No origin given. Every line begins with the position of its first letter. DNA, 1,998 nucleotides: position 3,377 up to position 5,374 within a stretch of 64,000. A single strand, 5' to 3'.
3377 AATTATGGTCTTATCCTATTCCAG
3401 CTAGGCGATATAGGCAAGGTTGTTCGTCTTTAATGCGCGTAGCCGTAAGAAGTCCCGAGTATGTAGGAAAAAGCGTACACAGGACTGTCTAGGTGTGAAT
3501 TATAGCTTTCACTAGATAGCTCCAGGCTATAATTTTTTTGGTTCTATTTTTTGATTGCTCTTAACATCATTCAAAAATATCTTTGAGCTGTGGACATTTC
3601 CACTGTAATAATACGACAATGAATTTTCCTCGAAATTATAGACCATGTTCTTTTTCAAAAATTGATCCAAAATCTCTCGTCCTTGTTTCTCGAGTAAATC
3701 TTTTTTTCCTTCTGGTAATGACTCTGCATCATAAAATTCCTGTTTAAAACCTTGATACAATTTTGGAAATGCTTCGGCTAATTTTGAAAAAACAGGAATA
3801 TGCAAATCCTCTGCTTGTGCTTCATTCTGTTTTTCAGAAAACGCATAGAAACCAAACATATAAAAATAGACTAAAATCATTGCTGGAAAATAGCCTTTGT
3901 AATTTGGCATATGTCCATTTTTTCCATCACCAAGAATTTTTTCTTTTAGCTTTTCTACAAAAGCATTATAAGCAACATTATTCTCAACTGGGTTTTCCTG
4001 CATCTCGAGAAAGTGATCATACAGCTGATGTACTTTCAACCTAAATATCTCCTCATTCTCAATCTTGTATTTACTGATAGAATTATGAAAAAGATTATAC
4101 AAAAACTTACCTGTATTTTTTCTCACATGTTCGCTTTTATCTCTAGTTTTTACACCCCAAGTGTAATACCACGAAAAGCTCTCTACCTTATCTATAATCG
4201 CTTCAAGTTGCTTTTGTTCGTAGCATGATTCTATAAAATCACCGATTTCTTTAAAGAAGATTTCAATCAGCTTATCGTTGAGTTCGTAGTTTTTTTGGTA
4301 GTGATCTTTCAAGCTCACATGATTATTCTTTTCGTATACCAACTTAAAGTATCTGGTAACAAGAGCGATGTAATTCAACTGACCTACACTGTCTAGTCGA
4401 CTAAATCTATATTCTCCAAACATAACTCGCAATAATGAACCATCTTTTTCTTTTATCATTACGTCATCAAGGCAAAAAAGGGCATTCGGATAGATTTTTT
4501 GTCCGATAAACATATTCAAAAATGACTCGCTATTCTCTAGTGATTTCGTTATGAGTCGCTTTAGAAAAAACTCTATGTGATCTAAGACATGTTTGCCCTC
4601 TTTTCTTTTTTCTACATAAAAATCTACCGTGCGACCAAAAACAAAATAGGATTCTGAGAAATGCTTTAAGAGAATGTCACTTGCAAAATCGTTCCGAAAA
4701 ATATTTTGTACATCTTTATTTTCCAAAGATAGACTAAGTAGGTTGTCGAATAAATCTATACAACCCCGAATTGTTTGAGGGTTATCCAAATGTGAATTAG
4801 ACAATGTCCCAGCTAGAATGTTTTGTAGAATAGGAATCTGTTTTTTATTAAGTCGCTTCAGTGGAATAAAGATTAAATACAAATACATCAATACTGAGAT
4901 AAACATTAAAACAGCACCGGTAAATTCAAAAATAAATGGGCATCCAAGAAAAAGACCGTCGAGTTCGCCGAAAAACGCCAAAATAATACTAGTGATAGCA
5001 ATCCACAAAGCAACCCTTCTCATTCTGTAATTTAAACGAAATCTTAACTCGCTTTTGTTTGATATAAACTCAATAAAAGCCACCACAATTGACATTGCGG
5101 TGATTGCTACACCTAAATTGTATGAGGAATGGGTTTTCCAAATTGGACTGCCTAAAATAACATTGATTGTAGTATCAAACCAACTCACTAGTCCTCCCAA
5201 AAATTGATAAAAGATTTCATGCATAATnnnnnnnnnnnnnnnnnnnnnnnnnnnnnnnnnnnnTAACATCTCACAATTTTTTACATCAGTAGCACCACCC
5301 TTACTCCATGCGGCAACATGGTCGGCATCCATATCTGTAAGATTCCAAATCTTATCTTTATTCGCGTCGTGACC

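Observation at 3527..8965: Five-gene defence operon pairing an M.EcoRI-family methylase with a DUF262-HNH nuclease and a 565-aa 4-TM protein, led by an AbiE pair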

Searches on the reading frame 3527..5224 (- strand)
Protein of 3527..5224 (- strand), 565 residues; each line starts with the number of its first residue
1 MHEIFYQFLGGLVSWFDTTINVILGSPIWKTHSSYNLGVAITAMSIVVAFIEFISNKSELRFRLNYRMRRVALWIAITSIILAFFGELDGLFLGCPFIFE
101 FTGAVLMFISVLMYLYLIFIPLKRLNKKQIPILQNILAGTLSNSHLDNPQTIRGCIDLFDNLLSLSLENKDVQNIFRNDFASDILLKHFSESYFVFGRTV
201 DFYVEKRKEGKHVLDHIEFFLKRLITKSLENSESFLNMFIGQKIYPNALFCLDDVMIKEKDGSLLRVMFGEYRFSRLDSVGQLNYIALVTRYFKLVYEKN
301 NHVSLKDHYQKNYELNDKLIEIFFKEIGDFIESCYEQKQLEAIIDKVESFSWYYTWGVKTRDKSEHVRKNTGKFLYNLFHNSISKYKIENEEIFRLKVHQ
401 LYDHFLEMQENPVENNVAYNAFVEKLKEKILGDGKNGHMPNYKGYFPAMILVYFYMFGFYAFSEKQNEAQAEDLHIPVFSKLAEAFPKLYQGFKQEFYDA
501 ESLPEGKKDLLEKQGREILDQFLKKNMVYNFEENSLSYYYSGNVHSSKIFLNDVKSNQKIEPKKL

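Call 3: search_protein_families(library=pfam, proteins=[window:3527-5224:-], max_evalue=0.01)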
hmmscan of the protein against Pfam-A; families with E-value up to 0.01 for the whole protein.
window:3527-5224:- (565 aa): 0 families

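Call 4: search_protein_families(library=padloc, proteins=[window:3527-5224:-], max_evalue=0.01)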
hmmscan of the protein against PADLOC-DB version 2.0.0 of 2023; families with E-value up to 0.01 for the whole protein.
window:3527-5224:- (565 aa): 0 families

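Call 5: search_protein_families(library=ncbifam, proteins=[window:3527-5224:-], max_evalue=0.01)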
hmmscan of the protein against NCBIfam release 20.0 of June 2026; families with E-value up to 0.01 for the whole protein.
window:3527-5224:- (565 aa): 0 families

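Call 8: find_homologous_proteins(query=window:3527-5224:-)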
Query window:3527-5224:- (565 aa): 87 proteins with E <= 0.001 among 8000 candidates.
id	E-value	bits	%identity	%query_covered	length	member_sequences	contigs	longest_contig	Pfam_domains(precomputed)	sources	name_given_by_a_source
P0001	0.0e+0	1242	100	98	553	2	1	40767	-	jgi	-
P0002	0.0e+0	1114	87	100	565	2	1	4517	-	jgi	jgi:uncharacterized membrane protein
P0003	0.0e+0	1089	85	100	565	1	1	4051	-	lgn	-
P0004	0.0e+0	1087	85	100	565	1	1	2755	-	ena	-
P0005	0.0e+0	1083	85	100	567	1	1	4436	-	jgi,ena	-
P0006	0.0e+0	1080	84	100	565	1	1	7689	-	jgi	-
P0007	0.0e+0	1080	85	100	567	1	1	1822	-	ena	-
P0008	0.0e+0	1080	84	100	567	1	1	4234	-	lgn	-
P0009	0.0e+0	1079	83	100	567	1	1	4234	-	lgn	-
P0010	0.0e+0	1078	83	100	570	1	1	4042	-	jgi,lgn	jgi:hypothetical protein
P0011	0.0e+0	1072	84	100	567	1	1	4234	-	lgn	-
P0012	0.0e+0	1066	84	98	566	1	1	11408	-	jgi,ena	-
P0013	0.0e+0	1064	84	100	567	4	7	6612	-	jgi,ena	-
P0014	0.0e+0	1060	83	100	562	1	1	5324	-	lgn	-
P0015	0.0e+0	1057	82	100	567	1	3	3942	-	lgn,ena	-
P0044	9.1e-292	987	77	98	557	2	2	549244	-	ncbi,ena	-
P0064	2.2e-236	804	63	100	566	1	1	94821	-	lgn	-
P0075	3.5e-157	543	48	99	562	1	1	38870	-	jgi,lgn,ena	-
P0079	1.8e-120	422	41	94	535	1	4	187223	-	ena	-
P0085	4.1e-79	285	35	94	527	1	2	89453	-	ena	-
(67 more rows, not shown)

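Call 11: find_encoding_contigs(protein=P0079, flank=8000, max_places=3)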
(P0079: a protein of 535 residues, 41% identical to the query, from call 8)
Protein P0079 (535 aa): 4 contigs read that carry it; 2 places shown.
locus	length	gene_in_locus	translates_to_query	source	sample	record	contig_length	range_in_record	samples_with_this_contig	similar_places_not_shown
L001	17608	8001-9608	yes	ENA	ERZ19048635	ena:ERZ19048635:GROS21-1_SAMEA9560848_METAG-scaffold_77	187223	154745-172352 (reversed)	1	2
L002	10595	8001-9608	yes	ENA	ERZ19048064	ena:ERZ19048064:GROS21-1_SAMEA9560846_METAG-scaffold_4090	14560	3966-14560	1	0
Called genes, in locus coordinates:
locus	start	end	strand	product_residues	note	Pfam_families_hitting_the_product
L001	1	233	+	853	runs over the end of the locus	PF18741:MTES_1575 (weak), PF00270:DEAD, PF04851:ResIII, PF18766:SWI2_SNF2 (weak), PF00271:Helicase_C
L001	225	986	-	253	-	PF01555:N6_N4_Mtase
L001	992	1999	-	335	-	PF00145:DNA_methylase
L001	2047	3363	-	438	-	PF00239:Resolvase, PF07508:Recombinase, PF13408:Zn_ribbon_recom (weak)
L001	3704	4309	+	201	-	PF10544:T5orf172, PF13455:MUG113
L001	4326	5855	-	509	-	PF17289:Terminase_6C (weak)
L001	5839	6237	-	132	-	-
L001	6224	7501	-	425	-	PF01555:N6_N4_Mtase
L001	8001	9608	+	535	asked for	-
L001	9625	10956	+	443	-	-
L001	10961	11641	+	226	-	-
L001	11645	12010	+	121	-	-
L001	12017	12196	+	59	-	-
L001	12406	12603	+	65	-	-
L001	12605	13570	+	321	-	PF00438:S-AdoMet_synt_N, PF02772:S-AdoMet_synt_M, PF02773:S-AdoMet_synt_C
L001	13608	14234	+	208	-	-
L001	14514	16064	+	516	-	PF14072:DndB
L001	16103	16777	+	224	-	PF09195:Endonuc-BglII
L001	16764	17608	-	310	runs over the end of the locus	PF01555:N6_N4_Mtase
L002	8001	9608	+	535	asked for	-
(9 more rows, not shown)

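Call 12: find_encoding_contigs(protein=P0085, flank=8000, max_places=3)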
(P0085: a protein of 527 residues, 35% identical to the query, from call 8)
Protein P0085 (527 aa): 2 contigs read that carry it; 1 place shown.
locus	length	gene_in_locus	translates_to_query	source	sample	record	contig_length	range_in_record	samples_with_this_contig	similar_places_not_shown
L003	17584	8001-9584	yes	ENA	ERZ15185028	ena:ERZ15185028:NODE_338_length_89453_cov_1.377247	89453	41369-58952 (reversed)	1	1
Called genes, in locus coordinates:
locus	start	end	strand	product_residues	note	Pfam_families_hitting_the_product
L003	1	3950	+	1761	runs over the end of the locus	PF13086:AAA_11, PF13245:AAA_19 (weak), PF13604:AAA_30, PF13087:AAA_12, PF04480:DUF559 (weak), PF18741:MTES_1575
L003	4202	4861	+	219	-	PF01726:LexA_DNA_bind, PF00717:Peptidase_S24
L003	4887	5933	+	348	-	PF00753:Lactamase_B (faint)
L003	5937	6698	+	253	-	-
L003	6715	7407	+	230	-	-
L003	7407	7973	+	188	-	-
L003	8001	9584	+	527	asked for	-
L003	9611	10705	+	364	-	-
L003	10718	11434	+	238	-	PF08378:NERD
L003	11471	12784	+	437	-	-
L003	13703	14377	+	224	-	PF00334:NDK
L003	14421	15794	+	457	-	PF13632:Glyco_trans_2_3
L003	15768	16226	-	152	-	PF00293:NUDIX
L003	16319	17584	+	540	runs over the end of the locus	PF04055:Radical_SAM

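Call 13: find_encoding_contigs(protein=P0075, flank=8000, max_places=3)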
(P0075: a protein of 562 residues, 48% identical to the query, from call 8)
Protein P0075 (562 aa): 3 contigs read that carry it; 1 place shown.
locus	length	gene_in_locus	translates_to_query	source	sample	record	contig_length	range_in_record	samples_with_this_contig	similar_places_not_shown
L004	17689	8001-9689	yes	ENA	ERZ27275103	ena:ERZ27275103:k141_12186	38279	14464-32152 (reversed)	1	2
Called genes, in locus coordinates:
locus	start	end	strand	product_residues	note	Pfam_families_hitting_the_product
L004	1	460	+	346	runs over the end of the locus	PF00154:RecA_N, PF06745:ATPase (faint), PF08423:Rad51, PF27531:MT3502_N (weak), PF21096:RecA_C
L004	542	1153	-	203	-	-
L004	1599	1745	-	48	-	-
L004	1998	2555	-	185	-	PF08207:EFP_N, PF01132:EFP, PF09285:Elong-fact-P_C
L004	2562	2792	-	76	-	PF01084:Ribosomal_S18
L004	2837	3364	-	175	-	PF00436:SSB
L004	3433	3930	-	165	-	PF01250:Ribosomal_S6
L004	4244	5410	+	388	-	PF01555:N6_N4_Mtase (weak), PF01170:UPF0020, PF13847:Methyltransf_31 (weak)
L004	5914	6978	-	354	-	PF01926:MMR_HSR1, PF02421:FeoB_N, PF06071:YchF-GTPase_C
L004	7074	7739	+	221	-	PF07853:DUF1648, PF13630:SdpI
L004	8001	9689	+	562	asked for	-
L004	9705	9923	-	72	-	-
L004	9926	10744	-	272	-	PF00665:rve, PF13683:rve_3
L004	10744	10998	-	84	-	PF01527:HTH_Tnp_1, PF13384:HTH_23 (faint), PF13518:HTH_28 (weak)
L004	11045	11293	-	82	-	-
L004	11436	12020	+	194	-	PF01420:Methylase_S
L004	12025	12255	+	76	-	PF13031:DUF3892 (weak)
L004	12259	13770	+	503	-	PF12161:HsdM_N, PF02384:N6_Mtase, PF01170:UPF0020 (weak), PF07669:Eco57I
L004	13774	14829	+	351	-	PF16289:PIN_12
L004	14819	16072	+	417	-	PF01420:Methylase_S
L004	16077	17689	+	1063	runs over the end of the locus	PF04313:HSDR_N, PF00270:DEAD (weak), PF04851:ResIII, PF18766:SWI2_SNF2, PF22679:T1R_D3-like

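Call 14: find_encoding_contigs(protein=P0064, flank=8000, max_places=3)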
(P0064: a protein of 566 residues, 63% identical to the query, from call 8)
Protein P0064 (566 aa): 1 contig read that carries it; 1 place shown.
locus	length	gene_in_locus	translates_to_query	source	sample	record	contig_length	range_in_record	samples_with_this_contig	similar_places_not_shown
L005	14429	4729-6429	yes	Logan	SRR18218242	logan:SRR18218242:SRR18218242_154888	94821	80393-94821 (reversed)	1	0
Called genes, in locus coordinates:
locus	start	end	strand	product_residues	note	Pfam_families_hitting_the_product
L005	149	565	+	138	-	-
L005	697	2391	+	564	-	PF01555:N6_N4_Mtase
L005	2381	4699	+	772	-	PF00270:DEAD (faint), PF04851:ResIII, PF18766:SWI2_SNF2 (weak)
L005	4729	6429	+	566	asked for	-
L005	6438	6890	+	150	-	PF18967:PycTM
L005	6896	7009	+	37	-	-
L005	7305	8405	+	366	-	-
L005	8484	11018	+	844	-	PF01555:N6_N4_Mtase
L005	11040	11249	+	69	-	-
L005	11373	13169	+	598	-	PF03235:GmrSD_N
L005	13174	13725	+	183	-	-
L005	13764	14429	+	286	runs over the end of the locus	PF25145:NfeD1b_N (weak), PF01343:Peptidase_S49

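Call 15: find_encoding_contigs(protein=P0044, flank=8000, max_places=3)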
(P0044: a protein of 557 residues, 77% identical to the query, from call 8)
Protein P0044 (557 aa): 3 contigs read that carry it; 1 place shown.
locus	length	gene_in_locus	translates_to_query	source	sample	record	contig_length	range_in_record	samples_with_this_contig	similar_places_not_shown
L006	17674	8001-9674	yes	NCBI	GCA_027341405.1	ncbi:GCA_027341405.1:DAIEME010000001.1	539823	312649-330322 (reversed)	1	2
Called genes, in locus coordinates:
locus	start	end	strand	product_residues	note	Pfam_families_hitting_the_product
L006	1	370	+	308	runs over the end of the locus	PF18075:FtsX_ECD, PF02687:FtsX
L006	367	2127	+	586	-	PF06418:CTP_synth_N, PF00117:GATase, PF07722:Peptidase_C26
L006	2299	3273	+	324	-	PF14022:DUF4238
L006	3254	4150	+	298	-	-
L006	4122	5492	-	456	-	PF00239:Resolvase, PF07508:Recombinase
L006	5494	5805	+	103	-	-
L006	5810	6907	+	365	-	PF13651:EcoRI_methylase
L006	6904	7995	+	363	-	PF03235:GmrSD_N, PF01844:HNH, PF14279:HNH_5 (weak)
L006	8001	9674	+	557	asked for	-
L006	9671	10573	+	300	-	PF14022:DUF4238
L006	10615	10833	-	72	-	PF13384:HTH_23 (weak), PF12844:HTH_19 (weak), PF13560:HTH_31, PF04545:Sigma70_r4 (weak), PF01381:HTH_3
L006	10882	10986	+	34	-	-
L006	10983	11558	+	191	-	-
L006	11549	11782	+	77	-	-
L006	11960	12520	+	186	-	-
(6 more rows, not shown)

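Call 19: find_related_loci(query=A1, collection=genome_contigs, flank=8000)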
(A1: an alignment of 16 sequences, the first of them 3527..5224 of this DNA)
Query A1 (565 aa) in genome_contigs; peptide patterns used: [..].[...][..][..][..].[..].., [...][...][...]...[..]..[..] (x = any residue, [..] = any of these).
54 stretches matched a pattern; 5 encode a relative of the query (tblastn E <= 1e-3); 5 distinct loci.
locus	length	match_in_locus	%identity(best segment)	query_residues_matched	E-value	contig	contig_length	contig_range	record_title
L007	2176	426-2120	82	1-565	0e+0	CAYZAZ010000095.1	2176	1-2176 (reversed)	MAG TPA_asm: uncultured Gammaproteobacteria bacterium isolate SRP050083_co7_250 genome assembly, contig: NODE_85721_leng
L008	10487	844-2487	79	20-565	0e+0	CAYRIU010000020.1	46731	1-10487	MAG TPA_asm: uncultured Gammaproteobacteria bacterium isolate SRP135725_co2_189 genome assembly, contig: k141_5002247, w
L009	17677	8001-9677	77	7-565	0e+0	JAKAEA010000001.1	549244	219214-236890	MAG: bacterium isolate WY1.bin115 NODE_3_length_549244_cov_3.694808, whole genome shotgun sequence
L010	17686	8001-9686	76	1-565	0e+0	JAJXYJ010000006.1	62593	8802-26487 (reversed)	MAG: bacterium isolate BP6.bin83 NODE_671_length_62593_cov_1.919668, whole genome shotgun sequence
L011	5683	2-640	86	353-565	2e-118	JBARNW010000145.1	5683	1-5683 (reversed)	MAG: Minisyncoccia bacterium isolate MFD12107_ilm_asm_bin28 k127_38489, whole genome shotgun sequence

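Call 20: find_related_loci(query=A1, collection=metagenome_contigs, flank=8000)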
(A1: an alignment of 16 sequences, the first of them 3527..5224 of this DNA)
Query A1 (565 aa) in metagenome_contigs; peptide patterns used: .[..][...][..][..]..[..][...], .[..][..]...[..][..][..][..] (x = any residue, [..] = any of these).
190 stretches matched a pattern; 31 encode a relative of the query (tblastn E <= 1e-3); 30 distinct loci.
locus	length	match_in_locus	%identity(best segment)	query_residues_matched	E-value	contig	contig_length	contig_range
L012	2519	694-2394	85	1-565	0e+0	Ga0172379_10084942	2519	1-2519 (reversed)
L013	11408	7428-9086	84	13-565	0e+0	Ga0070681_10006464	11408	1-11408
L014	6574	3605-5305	84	1-565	0e+0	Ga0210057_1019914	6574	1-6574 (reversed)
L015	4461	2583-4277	82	1-565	0e+0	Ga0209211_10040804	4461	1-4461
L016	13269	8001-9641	83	15-565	0e+0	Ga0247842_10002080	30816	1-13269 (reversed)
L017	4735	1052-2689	82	20-565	0e+0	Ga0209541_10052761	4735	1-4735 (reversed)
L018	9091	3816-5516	80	1-565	0e+0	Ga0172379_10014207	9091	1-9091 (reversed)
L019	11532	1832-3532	79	1-565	0e+0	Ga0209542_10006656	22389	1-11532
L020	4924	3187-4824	80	20-565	0e+0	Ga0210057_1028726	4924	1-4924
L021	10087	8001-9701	77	1-565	0e+0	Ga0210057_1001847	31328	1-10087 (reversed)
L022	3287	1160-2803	79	14-565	0e+0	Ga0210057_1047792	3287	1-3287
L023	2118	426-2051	79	20-561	0e+0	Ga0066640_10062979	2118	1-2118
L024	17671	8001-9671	76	9-565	0e+0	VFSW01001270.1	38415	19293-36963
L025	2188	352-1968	69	21-561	0e+0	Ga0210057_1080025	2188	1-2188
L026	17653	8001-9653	66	8-565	0e+0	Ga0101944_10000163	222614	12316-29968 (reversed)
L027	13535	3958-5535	54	31-561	0e+0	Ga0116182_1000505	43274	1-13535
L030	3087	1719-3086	54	18-478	1e-158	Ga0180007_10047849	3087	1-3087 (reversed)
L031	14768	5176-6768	40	33-565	9e-124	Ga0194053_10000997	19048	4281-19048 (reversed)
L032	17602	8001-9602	41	32-565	5e-120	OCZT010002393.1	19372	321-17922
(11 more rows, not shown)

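Call 30: search_protein_families(library=pfam, proteins=[L013:6286-7386:+, L013:5193-5900:+, L021:7656-8000:+, L021:6876-7652:+, L021:5888-6886:+, L026:7036-7872:+, L026:5984-6841:+, L027:2950-3810:+, L027:65-2938:+, L032:6822-7985:+], max_evalue=0.001)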
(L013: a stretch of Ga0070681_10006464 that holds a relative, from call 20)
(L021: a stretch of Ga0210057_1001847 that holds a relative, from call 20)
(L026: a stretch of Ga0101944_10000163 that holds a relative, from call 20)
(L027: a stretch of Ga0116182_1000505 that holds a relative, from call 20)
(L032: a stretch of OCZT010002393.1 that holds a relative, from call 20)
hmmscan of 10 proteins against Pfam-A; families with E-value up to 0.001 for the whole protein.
L013:6286-7386:+ (366 aa): 0 families

L013:5193-5900:+ (235 aa): 2 families
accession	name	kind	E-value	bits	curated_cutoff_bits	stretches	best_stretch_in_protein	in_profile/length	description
PF03266.21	NTPase_1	-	6.5e-30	104.6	23.9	1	4-159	1-163/168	NTPase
PF13401.12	AAA_22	-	0.00067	20.4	27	0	3-103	6-96/130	AAA domain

L021:7656-8000:+ (114 aa): 2 families
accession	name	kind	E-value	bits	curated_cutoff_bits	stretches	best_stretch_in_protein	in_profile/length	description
PF01844.29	HNH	-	1.2e-12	48.2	21.4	1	69-112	1-45/47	HNH endonuclease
PF14279.12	HNH_5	-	7.9e-07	29.4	27.5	1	69-110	1-42/56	HNH endonuclease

L021:6876-7652:+ (258 aa): 1 family
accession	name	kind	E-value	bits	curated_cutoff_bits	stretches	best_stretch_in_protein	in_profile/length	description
PF11463.14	R-HINP1I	-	6.3e-84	281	25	1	49-256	1-208/208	R.HinP1I restriction endonuclease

L021:5888-6886:+ (332 aa): 1 family
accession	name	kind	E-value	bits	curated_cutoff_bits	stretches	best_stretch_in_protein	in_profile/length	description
PF00145.23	DNA_methylase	-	2.7e-77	260.8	22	1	9-325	1-324/324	C-5 cytosine-specific DNA methylase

L026:7036-7872:+ (278 aa): 0 families

L026:5984-6841:+ (285 aa): 1 family
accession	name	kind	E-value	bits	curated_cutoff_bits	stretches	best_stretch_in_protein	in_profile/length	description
PF01555.25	N6_N4_Mtase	-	3.2e-44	151.9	26.7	1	23-252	1-221/221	DNA methylase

L027:2950-3810:+ (286 aa): 0 families

L027:65-2938:+ (957 aa): 3 families
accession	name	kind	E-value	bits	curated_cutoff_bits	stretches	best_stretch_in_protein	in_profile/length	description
PF19778.5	RE_endonuc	-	1.9e-25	89.2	23.4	1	840-944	2-106/108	Endonuclease domain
PF04851.21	ResIII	-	6.7e-18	65.6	22.5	1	60-251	20-163/164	Type III restriction enzyme, res subunit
PF00270.35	DEAD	-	6e-05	23.3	26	1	74-252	16-163/167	DEAD/DEAH box helicase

L032:6822-7985:+ (387 aa): 0 families
